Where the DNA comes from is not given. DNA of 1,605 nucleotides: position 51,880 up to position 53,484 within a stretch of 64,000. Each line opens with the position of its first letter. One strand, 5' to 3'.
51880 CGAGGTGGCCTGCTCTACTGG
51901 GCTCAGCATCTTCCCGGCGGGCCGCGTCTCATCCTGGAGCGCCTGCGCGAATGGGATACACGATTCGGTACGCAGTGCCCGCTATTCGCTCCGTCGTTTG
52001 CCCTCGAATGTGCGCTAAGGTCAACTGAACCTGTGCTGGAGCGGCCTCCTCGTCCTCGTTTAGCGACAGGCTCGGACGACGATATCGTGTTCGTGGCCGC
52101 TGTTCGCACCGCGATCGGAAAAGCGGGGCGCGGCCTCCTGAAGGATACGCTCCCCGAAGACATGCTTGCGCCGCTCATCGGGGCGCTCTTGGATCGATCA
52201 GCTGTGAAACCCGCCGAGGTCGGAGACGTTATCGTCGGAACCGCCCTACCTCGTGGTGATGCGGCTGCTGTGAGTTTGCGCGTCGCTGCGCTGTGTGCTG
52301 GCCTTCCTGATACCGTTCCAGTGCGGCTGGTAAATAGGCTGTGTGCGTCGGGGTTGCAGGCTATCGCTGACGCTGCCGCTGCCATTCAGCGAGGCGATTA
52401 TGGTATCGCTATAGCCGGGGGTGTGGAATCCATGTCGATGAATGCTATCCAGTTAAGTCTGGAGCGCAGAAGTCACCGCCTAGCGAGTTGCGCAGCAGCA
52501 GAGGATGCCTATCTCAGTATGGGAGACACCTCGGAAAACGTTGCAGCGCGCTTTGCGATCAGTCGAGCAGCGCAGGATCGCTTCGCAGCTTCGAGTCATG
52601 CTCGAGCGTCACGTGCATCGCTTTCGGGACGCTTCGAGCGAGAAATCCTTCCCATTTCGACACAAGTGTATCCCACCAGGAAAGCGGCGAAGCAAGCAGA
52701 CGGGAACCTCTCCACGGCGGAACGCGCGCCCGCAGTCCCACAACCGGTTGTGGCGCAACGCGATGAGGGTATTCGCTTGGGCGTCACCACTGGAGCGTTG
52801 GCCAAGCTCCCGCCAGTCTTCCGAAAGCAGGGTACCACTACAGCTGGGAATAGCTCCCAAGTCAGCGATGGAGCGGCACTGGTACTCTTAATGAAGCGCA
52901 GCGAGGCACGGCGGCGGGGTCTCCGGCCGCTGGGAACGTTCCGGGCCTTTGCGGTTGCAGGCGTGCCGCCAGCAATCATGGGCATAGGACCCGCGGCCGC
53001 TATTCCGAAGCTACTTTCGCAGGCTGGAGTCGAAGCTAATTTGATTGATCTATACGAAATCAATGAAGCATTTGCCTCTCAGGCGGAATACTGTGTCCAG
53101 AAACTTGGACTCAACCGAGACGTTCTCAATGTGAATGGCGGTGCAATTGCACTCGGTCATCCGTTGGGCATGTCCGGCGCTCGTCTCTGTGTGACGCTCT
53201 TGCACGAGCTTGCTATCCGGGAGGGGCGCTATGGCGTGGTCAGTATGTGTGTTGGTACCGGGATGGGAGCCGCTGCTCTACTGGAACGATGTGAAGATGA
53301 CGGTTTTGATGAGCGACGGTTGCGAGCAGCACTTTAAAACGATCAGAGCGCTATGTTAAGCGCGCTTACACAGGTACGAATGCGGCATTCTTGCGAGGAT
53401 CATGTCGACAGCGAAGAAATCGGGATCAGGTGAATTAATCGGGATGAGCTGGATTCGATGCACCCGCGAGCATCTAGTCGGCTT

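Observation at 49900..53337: All three beta-oxidation activities (hydratase, 3-hydroxyacyl-CoA dehydrogenase, thiolase) fused in one 1145-aa polypeptide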

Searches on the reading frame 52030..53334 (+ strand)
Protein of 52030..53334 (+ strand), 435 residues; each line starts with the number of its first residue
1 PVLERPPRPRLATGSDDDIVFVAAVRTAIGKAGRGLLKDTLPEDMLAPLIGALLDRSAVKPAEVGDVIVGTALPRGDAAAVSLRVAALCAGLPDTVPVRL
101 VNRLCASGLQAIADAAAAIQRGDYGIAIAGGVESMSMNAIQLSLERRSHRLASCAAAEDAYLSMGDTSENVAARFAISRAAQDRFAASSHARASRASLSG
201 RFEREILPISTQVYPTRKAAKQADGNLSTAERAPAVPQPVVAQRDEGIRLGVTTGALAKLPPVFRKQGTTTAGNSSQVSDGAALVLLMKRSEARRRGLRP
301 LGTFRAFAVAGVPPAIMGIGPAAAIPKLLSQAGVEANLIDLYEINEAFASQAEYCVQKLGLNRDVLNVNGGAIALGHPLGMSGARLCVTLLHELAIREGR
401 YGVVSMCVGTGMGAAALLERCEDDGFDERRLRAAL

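Call 17: search_solved_structures(query=window:52030-53334:+, max_evalue=1e-80, show_alignments=2)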
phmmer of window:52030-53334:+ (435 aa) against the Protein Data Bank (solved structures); distinct sequences matched with E-value up to 1e-80: 8.
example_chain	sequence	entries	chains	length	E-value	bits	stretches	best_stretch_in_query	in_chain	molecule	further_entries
2wu9_A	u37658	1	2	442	5.9e-122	410.7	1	16-430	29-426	3-KETOACYL-COA THIOLASE 2, PEROXISOMAL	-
2wua_A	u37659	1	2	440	1.1e-121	409.8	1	16-422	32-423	ACETOACETYL COA THIOLASE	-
2c7y_A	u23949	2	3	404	8.3e-121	407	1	16-421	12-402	3-KETOACYL-COA THIOLASE 2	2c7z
2iik_A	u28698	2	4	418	2.5e-106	359.3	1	15-419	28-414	3-ketoacyl-CoA thiolase, peroxisomal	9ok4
1afw_A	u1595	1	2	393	4.4e-86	292.6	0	237-418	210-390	3-KETOACETYL-COA THIOLASE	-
1pxt_A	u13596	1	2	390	5.2e-86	292.4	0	237-418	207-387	PEROXISOMAL 3-KETOACYL-COA THIOLASE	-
8gqg_A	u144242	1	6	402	4.6e-83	282.7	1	18-420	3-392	Thiolase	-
4o99_A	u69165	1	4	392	4.7e-81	276.1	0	18-420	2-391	Acetyl-CoA acetyltransferase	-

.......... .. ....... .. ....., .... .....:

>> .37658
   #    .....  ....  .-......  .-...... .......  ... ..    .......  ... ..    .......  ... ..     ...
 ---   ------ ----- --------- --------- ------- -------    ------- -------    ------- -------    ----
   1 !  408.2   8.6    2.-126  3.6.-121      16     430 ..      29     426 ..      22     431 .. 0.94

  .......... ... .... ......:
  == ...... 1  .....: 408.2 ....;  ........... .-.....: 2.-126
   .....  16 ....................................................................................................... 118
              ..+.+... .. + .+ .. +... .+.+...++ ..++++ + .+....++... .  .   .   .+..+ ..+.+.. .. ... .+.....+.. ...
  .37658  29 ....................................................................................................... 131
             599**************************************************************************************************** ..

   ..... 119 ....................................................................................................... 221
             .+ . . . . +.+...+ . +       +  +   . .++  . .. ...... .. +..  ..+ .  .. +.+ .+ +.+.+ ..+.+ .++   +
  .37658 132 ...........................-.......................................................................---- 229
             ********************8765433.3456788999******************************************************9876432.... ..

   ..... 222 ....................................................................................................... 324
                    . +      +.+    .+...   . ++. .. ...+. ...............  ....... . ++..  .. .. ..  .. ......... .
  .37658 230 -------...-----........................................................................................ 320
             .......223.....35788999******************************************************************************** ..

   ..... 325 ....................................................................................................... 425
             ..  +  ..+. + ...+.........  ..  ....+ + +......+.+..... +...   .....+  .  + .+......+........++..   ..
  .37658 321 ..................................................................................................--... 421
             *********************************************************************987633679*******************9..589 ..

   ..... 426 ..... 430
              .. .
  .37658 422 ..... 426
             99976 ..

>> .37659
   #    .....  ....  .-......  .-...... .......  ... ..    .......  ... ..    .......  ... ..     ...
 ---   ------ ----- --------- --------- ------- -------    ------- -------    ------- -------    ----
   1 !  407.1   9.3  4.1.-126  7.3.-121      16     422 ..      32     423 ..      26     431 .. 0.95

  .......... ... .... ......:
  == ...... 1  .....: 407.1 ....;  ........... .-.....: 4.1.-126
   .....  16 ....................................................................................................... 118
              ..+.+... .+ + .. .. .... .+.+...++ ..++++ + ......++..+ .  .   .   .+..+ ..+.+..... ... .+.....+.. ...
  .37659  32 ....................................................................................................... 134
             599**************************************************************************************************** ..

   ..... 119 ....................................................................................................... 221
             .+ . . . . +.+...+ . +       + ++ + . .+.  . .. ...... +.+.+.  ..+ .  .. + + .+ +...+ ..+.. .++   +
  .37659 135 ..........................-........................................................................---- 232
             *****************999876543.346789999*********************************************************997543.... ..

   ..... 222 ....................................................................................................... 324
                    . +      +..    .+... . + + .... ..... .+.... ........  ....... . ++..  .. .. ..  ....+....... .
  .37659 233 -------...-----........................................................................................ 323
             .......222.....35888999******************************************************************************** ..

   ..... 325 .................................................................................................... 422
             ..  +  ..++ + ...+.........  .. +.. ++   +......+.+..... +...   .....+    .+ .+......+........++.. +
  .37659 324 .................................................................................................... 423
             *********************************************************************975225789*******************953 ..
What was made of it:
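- On Type-I peroxisomal 3-ketoacyl-CoA thiolase (KAT/ACAA1/POT1): E 6e-122 to 2wu9 (call 17).
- Closest known: Type-I peroxisomal 3-ketoacyl-CoA thiolase. Same: Residues 726-1140 align with KAT2 residues 29-426, E 6e-122, about 53% identity (call 17).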

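Call 48: find_homologous_proteins(query=window:52072-53283:+, max_evalue=1e-30)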
Query window:52072-53283:+ (404 aa): 8000 proteins with E <= 1e-30 among 8000 candidates; the best 120 are listed.
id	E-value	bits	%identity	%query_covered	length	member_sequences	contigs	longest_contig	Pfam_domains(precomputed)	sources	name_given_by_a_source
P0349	5.0e-164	564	66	100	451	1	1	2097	PF02803.25,PF00108.30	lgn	-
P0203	5.5e-132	458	59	99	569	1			PF02803.25,PF00108.30,PF00725.28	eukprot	eukprot:Plantae.Rhodophyta-Purpureofilum_apyrenoidigerum.ctg904.p1 GENE.Plantae.Rhodophyta-Purpureof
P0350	8.0e-118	412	53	100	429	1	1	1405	PF02803.25,PF00109.33,PF00108.30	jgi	-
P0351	1.7e-117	411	53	100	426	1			PF02803.25,PF00109.33,PF00108.30,PF22691.3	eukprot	eukprot:TRINITY_DN7264_c0_g1_i1.p1 TRINITY_DN7264_c0_g1~~TRINITY_DN7264_c0_g1_i1.p1 ORF type:complet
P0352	2.2e-117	410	53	100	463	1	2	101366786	PF02803.25,PF00108.30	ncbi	ncbi:unnamed protein product [Urochloa humidicola]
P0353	2.4e-117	410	54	100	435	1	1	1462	PF02803.25,PF00109.33,PF00108.30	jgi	-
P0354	6.1e-117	409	54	100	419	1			PF02803.25,PF00109.33,PF00108.30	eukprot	eukprot:TRINITY_DN180_c0_g2_i1.p2 TRINITY_DN180_c0_g2~~TRINITY_DN180_c0_g2_i1.p2 ORF type:complete l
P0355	1.2e-116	408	53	100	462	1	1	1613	PF02803.25,PF00108.30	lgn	-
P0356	1.6e-116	408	53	100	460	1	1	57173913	PF02803.25,PF00108.30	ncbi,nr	ncbi:Thiolase family protein [Trifolium repens]|nr:Thiolase family protein [Trifolium repens]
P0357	1.6e-116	408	52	100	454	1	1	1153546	PF02803.25,PF00108.30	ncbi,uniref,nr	ncbi:hypothetical protein G4B88_012656 [Cannabis sativa]|uniref:acetyl-CoA C-acyltransferase n=1 Tax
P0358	1.6e-116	408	52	100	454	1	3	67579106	PF02803.25,PF00108.30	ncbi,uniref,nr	ncbi:hypothetical protein CsatB_025473 [Cannabis sativa]|uniref:3-ketoacyl-CoA thiolase 2, peroxisom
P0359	1.7e-116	407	53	100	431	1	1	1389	PF02803.25,PF00108.30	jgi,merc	-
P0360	2.3e-116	407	54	100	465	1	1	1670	PF02803.25,PF00108.30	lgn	-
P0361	2.8e-116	407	54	100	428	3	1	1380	PF02803.25,PF00108.30,PF22691.3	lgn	-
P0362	4.4e-116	406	53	100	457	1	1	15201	PF02803.25,PF00108.30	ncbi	ncbi:hypothetical protein M569_05826, partial [Genlisea aurea]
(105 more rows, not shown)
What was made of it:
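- Tried and rejected: The third homologue search, with the thiolase half, returned mostly stand-alone thiolases and omitted most fused proteins because of its word-based prefilter (call 48).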

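Call 53: search_protein_families(library=pfam, proteins=[P0349], max_evalue=0.00001)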
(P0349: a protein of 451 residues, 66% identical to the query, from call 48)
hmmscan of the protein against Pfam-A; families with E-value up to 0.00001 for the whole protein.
P0349 (451 aa): 2 families
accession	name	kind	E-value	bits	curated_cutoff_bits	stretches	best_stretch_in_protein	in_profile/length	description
PF00108.29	Thiolase_N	-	7.6e-65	219.3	26.4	1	20-297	1-259/260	Thiolase, N-terminal domain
PF02803.24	Thiolase_C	-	5e-46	155.8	27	1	306-427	2-123/123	Thiolase, C-terminal domain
